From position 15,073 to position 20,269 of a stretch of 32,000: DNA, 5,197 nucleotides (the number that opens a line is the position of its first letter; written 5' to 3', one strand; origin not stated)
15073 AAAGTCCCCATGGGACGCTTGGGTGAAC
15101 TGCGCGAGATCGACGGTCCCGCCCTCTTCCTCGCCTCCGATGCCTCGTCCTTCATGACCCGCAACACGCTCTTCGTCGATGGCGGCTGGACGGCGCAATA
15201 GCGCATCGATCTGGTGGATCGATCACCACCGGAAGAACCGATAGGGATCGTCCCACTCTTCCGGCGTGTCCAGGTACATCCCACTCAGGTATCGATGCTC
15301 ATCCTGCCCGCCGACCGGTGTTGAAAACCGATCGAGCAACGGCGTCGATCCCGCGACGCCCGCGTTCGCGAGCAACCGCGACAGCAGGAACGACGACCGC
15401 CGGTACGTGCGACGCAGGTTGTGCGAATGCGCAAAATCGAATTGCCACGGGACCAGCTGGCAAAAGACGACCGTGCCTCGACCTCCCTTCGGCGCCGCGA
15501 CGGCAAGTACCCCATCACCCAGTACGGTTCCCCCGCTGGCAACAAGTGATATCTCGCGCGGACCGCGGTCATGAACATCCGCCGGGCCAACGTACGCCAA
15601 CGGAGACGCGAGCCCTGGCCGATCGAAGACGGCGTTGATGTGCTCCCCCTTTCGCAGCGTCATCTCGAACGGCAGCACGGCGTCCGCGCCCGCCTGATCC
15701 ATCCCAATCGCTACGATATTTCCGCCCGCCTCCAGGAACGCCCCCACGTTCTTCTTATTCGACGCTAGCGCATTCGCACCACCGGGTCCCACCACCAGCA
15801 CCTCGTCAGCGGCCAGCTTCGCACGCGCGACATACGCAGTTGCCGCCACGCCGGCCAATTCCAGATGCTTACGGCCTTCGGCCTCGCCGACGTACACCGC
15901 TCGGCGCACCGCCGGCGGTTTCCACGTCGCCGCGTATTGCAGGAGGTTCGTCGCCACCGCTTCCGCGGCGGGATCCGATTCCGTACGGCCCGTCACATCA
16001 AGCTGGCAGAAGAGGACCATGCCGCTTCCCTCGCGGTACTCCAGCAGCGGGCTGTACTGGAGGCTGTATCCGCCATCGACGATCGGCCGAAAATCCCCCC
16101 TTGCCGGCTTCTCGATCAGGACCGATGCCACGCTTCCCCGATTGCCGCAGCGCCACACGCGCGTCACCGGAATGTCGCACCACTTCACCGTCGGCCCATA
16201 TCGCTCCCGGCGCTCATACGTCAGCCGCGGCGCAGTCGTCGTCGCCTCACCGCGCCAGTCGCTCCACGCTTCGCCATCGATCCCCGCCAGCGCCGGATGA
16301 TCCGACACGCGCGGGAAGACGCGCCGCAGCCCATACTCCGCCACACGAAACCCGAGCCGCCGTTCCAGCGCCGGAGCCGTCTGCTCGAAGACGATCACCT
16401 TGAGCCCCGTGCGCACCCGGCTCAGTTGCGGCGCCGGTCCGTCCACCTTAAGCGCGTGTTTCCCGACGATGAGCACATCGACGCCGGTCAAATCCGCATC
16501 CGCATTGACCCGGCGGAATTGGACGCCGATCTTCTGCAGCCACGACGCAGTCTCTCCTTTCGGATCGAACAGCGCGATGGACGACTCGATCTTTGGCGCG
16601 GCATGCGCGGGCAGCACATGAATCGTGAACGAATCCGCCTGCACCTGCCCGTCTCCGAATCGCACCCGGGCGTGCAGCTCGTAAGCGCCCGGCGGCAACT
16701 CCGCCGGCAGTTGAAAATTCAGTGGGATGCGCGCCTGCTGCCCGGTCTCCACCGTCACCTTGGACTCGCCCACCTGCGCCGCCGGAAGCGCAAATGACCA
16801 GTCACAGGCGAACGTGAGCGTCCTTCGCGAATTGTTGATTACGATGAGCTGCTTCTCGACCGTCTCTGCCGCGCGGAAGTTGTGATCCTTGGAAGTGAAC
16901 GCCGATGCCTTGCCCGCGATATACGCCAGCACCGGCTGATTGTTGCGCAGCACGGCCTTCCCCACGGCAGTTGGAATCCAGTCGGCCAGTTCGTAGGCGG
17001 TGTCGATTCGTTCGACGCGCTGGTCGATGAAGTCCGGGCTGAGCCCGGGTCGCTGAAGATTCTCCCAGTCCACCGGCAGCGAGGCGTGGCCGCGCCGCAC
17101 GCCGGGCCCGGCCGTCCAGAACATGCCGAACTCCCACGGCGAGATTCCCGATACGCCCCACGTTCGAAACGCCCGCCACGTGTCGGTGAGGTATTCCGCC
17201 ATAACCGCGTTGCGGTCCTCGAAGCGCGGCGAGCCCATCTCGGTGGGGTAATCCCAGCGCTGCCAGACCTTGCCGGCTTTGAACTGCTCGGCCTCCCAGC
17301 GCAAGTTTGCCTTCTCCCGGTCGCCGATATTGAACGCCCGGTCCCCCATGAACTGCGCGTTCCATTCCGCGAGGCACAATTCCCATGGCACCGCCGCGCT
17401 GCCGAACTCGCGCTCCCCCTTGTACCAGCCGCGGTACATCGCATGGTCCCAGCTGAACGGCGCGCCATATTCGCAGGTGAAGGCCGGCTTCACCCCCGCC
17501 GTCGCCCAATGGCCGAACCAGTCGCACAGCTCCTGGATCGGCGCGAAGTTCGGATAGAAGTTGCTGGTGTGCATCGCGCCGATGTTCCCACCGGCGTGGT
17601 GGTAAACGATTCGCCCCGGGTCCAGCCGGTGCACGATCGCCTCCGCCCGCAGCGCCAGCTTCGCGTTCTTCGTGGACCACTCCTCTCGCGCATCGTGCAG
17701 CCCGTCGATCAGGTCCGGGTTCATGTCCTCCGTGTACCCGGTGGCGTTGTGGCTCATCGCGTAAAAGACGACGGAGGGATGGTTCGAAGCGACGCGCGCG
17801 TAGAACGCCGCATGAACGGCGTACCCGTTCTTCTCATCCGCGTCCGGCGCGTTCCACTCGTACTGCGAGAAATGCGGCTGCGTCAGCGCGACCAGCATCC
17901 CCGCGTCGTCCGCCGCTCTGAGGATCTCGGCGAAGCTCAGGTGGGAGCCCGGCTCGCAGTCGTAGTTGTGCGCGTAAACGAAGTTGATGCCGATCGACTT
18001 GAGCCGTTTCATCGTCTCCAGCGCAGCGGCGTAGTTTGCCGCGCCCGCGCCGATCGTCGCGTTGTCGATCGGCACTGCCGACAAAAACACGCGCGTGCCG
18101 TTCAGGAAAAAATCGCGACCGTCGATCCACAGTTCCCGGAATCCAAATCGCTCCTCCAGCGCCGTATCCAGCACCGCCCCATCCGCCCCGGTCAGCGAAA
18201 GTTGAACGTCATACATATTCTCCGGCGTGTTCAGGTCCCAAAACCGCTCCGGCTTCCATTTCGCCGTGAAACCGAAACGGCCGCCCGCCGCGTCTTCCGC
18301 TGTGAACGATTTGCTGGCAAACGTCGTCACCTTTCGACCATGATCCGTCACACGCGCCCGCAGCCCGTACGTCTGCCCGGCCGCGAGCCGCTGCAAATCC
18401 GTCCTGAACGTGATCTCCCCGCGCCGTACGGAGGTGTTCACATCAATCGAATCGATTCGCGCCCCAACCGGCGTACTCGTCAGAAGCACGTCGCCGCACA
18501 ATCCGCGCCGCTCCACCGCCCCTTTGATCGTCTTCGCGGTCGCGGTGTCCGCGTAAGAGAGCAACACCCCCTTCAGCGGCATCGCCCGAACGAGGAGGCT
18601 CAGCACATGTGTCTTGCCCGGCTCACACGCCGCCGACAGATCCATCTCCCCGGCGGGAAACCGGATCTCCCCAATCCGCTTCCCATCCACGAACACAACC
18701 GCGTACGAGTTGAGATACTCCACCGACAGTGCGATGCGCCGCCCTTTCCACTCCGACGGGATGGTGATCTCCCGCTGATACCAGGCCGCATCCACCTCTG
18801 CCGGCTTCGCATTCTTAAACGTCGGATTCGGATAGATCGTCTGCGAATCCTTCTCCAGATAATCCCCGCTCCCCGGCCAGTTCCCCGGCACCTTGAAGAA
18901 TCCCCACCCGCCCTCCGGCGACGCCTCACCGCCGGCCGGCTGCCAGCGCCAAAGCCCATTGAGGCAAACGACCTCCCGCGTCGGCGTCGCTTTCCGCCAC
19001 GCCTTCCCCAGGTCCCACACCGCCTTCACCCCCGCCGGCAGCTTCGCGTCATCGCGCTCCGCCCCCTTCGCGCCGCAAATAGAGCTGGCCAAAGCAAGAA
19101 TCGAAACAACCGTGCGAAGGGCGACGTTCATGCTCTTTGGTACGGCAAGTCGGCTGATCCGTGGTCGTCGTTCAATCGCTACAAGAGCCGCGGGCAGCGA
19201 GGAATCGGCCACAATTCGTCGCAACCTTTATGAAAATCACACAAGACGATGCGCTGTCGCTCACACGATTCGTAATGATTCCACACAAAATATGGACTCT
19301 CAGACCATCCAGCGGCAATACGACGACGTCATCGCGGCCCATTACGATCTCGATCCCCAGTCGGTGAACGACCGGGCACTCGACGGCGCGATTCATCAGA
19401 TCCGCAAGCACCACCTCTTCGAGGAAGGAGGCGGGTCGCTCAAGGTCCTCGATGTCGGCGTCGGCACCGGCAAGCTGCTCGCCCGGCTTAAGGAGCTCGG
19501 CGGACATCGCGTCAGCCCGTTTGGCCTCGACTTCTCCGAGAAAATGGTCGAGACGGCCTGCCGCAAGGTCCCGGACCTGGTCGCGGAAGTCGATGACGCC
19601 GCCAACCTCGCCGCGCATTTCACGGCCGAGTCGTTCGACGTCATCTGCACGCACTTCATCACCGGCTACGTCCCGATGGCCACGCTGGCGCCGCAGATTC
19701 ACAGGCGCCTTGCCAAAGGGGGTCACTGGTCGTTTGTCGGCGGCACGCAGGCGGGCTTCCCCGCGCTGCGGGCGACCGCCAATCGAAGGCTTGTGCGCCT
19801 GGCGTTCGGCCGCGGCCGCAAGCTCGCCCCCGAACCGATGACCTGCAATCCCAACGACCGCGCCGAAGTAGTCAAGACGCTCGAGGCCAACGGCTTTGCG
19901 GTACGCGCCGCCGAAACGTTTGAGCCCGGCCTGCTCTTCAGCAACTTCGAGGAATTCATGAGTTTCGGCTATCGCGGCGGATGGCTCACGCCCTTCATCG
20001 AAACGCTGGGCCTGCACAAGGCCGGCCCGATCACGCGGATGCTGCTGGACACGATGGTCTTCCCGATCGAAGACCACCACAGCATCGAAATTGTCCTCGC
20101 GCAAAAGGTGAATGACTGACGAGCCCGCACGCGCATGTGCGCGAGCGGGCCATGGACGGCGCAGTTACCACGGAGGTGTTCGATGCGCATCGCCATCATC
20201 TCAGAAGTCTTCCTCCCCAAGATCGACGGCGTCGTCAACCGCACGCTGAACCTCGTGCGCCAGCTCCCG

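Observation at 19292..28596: Candidate uncharacterised lipid or glycolipid head-group tailoring locus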

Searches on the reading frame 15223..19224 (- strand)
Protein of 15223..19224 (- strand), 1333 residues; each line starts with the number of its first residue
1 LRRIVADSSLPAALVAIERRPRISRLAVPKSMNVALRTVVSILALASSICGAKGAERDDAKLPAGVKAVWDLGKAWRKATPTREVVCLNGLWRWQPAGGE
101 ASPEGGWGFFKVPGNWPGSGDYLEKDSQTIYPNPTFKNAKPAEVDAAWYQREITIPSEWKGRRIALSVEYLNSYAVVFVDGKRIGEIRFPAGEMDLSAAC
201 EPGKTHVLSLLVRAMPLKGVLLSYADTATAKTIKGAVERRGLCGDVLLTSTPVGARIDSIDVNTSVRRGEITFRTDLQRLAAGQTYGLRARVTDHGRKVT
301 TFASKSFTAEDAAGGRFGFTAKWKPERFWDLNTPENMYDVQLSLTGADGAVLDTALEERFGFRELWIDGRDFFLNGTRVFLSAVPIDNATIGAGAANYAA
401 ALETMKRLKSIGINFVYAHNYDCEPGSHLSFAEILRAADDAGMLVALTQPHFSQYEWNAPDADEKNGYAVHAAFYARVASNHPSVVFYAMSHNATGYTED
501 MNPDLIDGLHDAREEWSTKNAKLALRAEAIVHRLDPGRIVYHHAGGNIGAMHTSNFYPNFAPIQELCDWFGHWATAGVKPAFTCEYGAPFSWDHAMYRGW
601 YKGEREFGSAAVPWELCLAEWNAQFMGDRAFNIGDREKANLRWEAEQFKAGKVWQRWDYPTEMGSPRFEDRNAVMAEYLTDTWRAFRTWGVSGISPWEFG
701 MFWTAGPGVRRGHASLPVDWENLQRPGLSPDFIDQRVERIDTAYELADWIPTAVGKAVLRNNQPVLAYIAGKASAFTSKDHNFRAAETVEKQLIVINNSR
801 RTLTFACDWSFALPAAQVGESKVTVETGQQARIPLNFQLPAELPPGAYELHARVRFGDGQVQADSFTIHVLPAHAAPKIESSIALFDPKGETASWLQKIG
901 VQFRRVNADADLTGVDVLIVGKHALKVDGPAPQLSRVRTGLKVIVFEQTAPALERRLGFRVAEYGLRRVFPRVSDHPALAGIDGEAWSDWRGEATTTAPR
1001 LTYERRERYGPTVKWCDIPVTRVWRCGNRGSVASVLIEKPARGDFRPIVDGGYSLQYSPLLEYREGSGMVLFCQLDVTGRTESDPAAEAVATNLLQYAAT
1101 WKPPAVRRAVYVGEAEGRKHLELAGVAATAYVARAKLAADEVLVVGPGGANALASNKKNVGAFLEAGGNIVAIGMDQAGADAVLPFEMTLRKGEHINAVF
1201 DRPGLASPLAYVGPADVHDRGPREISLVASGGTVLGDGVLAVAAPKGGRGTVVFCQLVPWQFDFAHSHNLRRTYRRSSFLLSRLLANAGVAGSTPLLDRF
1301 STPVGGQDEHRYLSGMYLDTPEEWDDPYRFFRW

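Call 3: search_protein_families(library=pfam, proteins=[window:15223-19224:-], max_evalue=0.01)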
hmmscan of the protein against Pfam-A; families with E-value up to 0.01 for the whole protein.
window:15223-19224:- (1333 aa): 2 families
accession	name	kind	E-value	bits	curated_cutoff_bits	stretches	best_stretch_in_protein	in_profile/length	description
PF02837.24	Glyco_hydro_2_N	-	8e-08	32.8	28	1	88-208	4-130/169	Glycosyl hydrolases family 2, sugar binding domain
PF22666.2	Glyco_hydro_2_N2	-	0.0011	19.4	27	1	143-203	46-109/167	Glycosyl hydrolase 2 galactose-binding domain-like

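Call 4: search_protein_families(library=ncbifam, proteins=[window:15223-19224:-], max_evalue=0.01)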
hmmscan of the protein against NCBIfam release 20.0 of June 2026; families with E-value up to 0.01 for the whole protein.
window:15223-19224:- (1333 aa): 9 families
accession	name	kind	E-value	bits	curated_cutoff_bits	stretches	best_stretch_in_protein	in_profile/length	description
NF049890.1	Bet1-4galacdseBT4151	equivalog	6.4e-21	74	1500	1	142-496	104-452/952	exo-beta-1,4-galactosidase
NF007666.0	PRK10340.1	equivalog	3.3e-16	58.3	1284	1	106-425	70-381/1030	beta-galactosidase subunit alpha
NF041463.1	GalB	equivalog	8.5e-16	56.9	900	1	106-491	99-476/869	beta-galactosidase GalB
NF041462.1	GalA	equivalog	2.6e-15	55.6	900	1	141-491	78-402/763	beta-galactosidase GalA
NF052611.1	beta_gal_Bga2A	equivalog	9.8e-14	50.3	999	1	105-421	67-379/1007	beta-galactosidase, LacZ type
NF007538.0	PRK10150.1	equivalog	1.5e-12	46.6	544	1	79-446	6-356/607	beta-glucuronidase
NF049891.1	Bet1-4galacdseBT4156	equivalog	5.5e-11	41.1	1700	1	103-501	40-414/946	exo-beta-1,4-galactosidase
NF050095.1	BetGlucuronLacZ4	equivalog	1.3e-10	40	950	1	148-422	63-339/666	beta-glucuronidase LacZ4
NF041100.1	betagal_LacZ_Ttogales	equivalog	1.4e-06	26.3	2000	1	106-204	68-169/1090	beta-galactosidase LacZ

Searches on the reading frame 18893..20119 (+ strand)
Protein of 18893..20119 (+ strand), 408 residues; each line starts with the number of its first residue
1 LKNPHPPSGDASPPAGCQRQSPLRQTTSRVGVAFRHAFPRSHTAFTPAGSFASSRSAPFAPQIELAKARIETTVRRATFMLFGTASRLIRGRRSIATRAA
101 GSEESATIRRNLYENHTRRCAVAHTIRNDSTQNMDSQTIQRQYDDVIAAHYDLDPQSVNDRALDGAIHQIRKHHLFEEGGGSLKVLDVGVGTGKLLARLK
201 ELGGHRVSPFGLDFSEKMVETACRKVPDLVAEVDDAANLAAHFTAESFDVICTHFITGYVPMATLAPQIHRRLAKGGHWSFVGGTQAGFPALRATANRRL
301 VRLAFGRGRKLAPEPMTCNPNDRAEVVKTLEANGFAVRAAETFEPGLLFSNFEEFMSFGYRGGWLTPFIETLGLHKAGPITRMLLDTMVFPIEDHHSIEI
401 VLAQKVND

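Call 3: search_protein_families(library=pfam, proteins=[window:18893-20119:+], max_evalue=0.01)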
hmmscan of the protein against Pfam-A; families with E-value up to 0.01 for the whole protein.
window:18893-20119:+ (408 aa): 7 families
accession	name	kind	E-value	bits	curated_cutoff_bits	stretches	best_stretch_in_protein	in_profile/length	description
PF13649.12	Methyltransf_25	-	3.4e-12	47.3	27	1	185-277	1-97/97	Methyltransferase domain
PF08241.18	Methyltransf_11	-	1.2e-09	39.1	21.2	1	186-278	1-92/95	Methyltransferase domain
PF08242.18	Methyltransf_12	-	8.9e-09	36.4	30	1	186-278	1-97/98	Methyltransferase domain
PF13847.12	Methyltransf_31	-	1.1e-07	32.1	27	1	183-257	5-84/145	Methyltransferase domain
PF13489.12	Methyltransf_23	-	1.8e-05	24.9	27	1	175-279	16-114/164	Methyltransferase domain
PF01209.24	Ubie_methyltran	-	0.00024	21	20.1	1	165-278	29-148/233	ubiE/COQ5 methyltransferase family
PF07021.18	MetW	-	0.00027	21.1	21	1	184-252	16-80/193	Methionine biosynthesis protein MetW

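Call 4: search_protein_families(library=ncbifam, proteins=[window:18893-20119:+], max_evalue=0.01)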
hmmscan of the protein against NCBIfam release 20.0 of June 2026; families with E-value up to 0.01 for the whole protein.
window:18893-20119:+ (408 aa): 18 families
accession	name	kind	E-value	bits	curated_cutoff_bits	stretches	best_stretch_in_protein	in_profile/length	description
NF043040.1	corrin_prot_MT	hypoth_equivalog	1.9e-09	37.3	180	1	181-256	41-119/216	corrinoid protein-associated methyltransferase CpaM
NF001244.0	PRK00216.1-5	equivalog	1.5e-08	34.3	216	1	133-253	4-124/236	bifunctional demethylmenaquinone methyltransferase/2-methoxy-6-polyprenyl-1,4-benzoquinol methylase UbiE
NF045667.1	MTase_DVU1556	equivalog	7.2e-07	28.9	155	1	184-279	25-117/213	DVU_1556 family methyltransferase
TIGR01934.1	MenG_MenH_UbiE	subfamily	7.5e-07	28.7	158.35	1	147-255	8-114/223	ubiquinone/menaquinone biosynthesis methyltransferase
TIGR02081.1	metW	equivalog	3.6e-05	23.4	189.5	1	184-252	16-80/194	methionine biosynthesis protein MetW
NF001243.0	PRK00216.1-4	equivalog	0.00016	21.1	235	1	183-286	49-156/237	demethylmenaquinone methyltransferase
NF052510.1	methyltran_MpqE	exception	0.00031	20.2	335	1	137-278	6-148/234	methyl-plastoquinone biosynthesis methyltransferase MpqE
TIGR02752.1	MenG_heptapren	equivalog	0.00033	20.3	419.85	1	184-288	48-156/231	demethylmenaquinone methyltransferase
TIGR01983.1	UbiG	equivalog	0.00036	19.9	102.95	1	171-263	49-132/228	bifunctional 2-polyprenyl-6-hydroxyphenol methylase/3-demethylubiquinol 3-O-methyltransferase UbiG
NF001241.0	PRK00216.1-2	equivalog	0.00067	19.4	327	1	139-256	13-121/231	demethylmenaquinone methyltransferase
NF045882.1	PLipidMtase_Leg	equivalog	0.00083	19.2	390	1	146-263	12-124/207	phospholipid N-methyltransferase PmtA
TIGR02021.1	BchM-ChlM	equivalog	0.0013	18.2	158.9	1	183-230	56-100/218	magnesium protoporphyrin IX methyltransferase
NF040539.1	AST_met_ArsM_2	exception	0.0017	18.2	240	1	179-232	54-107/262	putative arsinothricin biosynthesis methyltransferase ArsM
NF001242.0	PRK00216.1-3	equivalog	0.003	17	351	1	146-276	36-170/258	bifunctional demethylmenaquinone methyltransferase/2-methoxy-6-polyprenyl-1,4-benzoquinol methylase UbiE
NF004851.0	PRK06202.1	equivalog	0.004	16.6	243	1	178-256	58-139/237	hypothetical protein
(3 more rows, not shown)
